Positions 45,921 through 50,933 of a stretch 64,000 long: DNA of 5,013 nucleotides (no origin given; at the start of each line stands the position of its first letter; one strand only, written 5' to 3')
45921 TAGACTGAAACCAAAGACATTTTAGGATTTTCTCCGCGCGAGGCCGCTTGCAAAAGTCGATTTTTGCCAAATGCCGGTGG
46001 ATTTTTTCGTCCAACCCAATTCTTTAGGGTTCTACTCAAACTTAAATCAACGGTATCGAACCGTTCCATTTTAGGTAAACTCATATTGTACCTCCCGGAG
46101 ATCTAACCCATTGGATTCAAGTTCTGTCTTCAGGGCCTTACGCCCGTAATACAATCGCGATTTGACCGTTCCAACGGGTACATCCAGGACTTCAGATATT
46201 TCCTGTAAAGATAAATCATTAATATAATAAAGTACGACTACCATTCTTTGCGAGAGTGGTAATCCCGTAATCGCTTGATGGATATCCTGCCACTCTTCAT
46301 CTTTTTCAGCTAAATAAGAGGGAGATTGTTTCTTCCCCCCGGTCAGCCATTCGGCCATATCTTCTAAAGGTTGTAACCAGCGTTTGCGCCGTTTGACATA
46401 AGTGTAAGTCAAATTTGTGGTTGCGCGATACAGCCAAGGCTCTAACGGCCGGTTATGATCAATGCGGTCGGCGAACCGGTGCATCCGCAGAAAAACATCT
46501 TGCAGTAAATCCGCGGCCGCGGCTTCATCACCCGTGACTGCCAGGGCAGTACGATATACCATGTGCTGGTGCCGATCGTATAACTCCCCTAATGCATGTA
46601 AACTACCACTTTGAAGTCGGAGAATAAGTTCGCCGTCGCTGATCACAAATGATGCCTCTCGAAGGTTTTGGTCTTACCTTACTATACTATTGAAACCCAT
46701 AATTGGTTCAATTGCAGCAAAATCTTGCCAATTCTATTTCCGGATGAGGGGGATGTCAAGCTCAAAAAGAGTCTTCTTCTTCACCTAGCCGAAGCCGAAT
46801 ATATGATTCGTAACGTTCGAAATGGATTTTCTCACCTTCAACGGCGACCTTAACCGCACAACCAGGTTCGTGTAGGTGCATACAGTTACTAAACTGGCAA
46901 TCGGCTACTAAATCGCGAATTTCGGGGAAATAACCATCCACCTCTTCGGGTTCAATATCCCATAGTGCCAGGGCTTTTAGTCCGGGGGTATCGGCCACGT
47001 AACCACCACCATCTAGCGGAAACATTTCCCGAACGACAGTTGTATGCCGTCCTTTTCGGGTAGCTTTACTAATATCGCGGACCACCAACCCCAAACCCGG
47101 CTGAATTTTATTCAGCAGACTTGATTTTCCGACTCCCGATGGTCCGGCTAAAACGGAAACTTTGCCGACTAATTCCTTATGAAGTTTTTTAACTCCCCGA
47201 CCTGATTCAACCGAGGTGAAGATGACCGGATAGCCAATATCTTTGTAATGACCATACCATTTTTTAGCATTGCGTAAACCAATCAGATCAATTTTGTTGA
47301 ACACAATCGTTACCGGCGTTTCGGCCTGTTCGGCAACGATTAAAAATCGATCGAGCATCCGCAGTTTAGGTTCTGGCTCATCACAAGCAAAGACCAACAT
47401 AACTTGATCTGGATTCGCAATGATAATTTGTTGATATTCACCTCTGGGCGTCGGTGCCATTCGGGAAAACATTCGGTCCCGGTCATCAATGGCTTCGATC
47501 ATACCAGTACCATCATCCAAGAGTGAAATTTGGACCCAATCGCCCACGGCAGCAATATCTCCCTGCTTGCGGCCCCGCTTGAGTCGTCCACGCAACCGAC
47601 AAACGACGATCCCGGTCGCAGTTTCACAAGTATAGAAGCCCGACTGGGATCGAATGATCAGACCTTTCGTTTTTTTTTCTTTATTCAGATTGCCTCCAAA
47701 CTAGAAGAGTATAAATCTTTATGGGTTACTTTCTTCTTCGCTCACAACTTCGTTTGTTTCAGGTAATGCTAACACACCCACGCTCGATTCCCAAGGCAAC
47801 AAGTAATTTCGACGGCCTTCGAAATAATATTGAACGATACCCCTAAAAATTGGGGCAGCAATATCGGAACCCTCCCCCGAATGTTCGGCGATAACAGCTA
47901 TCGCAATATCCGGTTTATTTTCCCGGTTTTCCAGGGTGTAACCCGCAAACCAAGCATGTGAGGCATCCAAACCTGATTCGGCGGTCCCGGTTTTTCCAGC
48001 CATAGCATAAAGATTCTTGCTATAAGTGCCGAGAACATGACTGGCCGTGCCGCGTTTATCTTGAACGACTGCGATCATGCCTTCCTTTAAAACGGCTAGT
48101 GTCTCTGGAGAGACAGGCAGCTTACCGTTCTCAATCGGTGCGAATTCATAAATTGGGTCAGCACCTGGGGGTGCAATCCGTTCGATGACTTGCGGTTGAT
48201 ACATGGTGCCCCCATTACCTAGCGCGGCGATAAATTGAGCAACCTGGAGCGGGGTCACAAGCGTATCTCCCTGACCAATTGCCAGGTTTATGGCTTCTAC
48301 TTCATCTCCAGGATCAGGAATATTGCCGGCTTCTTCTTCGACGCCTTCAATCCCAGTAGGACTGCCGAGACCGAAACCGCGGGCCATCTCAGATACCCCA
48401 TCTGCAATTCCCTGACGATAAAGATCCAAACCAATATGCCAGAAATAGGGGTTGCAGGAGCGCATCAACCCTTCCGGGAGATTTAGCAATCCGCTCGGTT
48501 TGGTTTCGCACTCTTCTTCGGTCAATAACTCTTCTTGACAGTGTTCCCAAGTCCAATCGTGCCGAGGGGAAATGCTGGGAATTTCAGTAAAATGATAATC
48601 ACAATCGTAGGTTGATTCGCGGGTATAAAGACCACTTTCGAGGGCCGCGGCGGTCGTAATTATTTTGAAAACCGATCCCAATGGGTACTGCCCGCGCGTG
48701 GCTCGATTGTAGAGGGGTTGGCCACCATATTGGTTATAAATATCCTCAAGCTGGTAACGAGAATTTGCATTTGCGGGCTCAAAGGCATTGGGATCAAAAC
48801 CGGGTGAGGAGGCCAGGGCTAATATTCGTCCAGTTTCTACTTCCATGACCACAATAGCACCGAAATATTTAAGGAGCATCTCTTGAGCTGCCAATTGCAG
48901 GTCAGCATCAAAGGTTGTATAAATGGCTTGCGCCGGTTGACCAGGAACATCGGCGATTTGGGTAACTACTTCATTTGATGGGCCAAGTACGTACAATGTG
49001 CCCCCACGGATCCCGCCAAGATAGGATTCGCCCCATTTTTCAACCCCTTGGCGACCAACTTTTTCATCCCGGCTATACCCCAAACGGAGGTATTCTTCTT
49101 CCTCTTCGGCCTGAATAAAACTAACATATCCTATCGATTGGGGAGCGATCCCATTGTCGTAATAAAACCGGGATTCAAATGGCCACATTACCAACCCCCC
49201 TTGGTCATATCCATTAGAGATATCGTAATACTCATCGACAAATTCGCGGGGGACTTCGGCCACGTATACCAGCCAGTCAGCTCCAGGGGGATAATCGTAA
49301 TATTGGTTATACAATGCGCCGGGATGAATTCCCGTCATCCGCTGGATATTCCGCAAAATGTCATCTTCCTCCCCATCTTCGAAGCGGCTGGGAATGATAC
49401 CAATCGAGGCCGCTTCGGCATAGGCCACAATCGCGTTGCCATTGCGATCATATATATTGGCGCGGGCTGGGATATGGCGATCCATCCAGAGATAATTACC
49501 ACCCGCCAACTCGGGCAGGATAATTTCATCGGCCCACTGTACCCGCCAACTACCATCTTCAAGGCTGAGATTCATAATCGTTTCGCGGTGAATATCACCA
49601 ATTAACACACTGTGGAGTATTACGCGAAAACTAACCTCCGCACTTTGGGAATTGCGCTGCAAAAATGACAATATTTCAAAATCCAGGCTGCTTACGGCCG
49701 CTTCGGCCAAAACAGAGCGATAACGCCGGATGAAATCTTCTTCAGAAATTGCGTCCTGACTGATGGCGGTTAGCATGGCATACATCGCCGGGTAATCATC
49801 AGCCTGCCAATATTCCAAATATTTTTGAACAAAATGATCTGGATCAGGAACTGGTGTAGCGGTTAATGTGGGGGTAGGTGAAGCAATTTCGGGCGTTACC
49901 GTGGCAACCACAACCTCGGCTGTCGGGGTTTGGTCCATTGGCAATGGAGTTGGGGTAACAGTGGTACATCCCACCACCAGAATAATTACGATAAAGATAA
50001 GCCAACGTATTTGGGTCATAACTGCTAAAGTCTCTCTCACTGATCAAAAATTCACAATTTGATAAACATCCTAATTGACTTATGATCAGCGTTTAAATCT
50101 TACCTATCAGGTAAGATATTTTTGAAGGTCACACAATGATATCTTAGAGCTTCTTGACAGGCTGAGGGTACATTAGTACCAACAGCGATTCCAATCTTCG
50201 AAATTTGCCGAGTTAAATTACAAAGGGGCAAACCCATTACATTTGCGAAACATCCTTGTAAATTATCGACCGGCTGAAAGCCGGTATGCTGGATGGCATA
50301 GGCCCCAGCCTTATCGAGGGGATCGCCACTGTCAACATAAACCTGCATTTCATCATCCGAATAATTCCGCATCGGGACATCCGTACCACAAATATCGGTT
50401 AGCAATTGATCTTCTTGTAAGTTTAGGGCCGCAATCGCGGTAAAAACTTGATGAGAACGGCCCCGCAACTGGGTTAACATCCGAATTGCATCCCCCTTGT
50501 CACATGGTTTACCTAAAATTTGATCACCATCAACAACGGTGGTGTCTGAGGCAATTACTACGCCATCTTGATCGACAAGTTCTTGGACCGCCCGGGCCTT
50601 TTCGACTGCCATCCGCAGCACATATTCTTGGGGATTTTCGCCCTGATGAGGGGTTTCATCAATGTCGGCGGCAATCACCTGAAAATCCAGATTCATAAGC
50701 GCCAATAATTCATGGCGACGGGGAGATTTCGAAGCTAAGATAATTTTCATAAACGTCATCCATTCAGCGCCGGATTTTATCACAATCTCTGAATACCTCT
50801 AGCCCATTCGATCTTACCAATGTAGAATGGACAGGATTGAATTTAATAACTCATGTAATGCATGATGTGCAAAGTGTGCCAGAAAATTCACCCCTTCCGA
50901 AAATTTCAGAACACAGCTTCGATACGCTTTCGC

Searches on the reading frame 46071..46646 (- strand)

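Call 63: search_protein_families(library=pfam, proteins=[window:46071-46646:-], max_evalue=0.0001)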
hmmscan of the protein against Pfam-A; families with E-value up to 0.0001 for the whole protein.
window:46071-46646:- (191 aa): 4 families
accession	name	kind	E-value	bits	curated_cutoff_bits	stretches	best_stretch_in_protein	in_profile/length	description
PF08281.18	Sigma70_r4_2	-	1.3e-15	57.2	25.7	1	120-172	2-54/54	Sigma-70, region 4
PF04542.20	Sigma70_r2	-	9.3e-15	54.6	24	1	22-89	1-70/71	Sigma-70 region 2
PF04545.22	Sigma70_r4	-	2.7e-11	43.2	24.1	1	125-173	1-49/50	Sigma-70, region 4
PF07638.17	Sigma70_ECF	-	2.6e-05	24.6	21.1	0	120-177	124-184/185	ECF sigma factor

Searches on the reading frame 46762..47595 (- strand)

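Call 63: search_protein_families(library=pfam, proteins=[window:46762-47595:-], max_evalue=0.0001)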
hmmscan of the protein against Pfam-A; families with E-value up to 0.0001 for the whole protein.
window:46762-47595:- (277 aa): 2 families
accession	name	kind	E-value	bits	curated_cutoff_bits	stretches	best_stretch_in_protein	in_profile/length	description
PF03193.22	RsgA_GTPase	-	1.6e-53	181.5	30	1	38-212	3-174/174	RsgA GTPase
PF01926.29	MMR_HSR1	-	7.5e-06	26.5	21.9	0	148-211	3-57/113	50S ribosome-binding GTPase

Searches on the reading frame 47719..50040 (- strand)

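Call 63: search_protein_families(library=pfam, proteins=[window:47719-50040:-], max_evalue=0.0001)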
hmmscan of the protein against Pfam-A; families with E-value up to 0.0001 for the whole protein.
window:47719-50040:- (773 aa): 3 families
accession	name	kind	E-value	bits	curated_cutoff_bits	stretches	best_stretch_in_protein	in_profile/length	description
PF00905.27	Transpeptidase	-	1.1e-53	182.8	22.1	1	394-736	1-298/299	Penicillin binding protein transpeptidase domain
PF03717.20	PBP_dimer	-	1.9e-16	61.4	24.4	1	191-361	4-178/180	Penicillin-binding Protein dimerisation domain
PF05223.17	MecA_N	-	1.8e-12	48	22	1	67-181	2-116/117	NTF2-like N-terminal transpeptidase domain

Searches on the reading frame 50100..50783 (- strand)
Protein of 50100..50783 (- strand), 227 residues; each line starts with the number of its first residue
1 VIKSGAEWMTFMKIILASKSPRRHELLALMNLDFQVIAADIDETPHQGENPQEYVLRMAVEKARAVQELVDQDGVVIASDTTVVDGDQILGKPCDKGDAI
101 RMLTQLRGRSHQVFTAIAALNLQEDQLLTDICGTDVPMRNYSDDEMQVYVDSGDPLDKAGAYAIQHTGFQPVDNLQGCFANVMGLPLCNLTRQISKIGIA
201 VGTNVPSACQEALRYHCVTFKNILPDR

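Call 63: search_protein_families(library=pfam, proteins=[window:50100-50783:-], max_evalue=0.0001)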
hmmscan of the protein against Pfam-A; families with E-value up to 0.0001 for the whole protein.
window:50100-50783:- (227 aa): 1 family
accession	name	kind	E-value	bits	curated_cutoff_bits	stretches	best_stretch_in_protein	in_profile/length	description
PF02545.19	Maf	-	1.8e-57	194.5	27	1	13-196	1-186/187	Maf-like protein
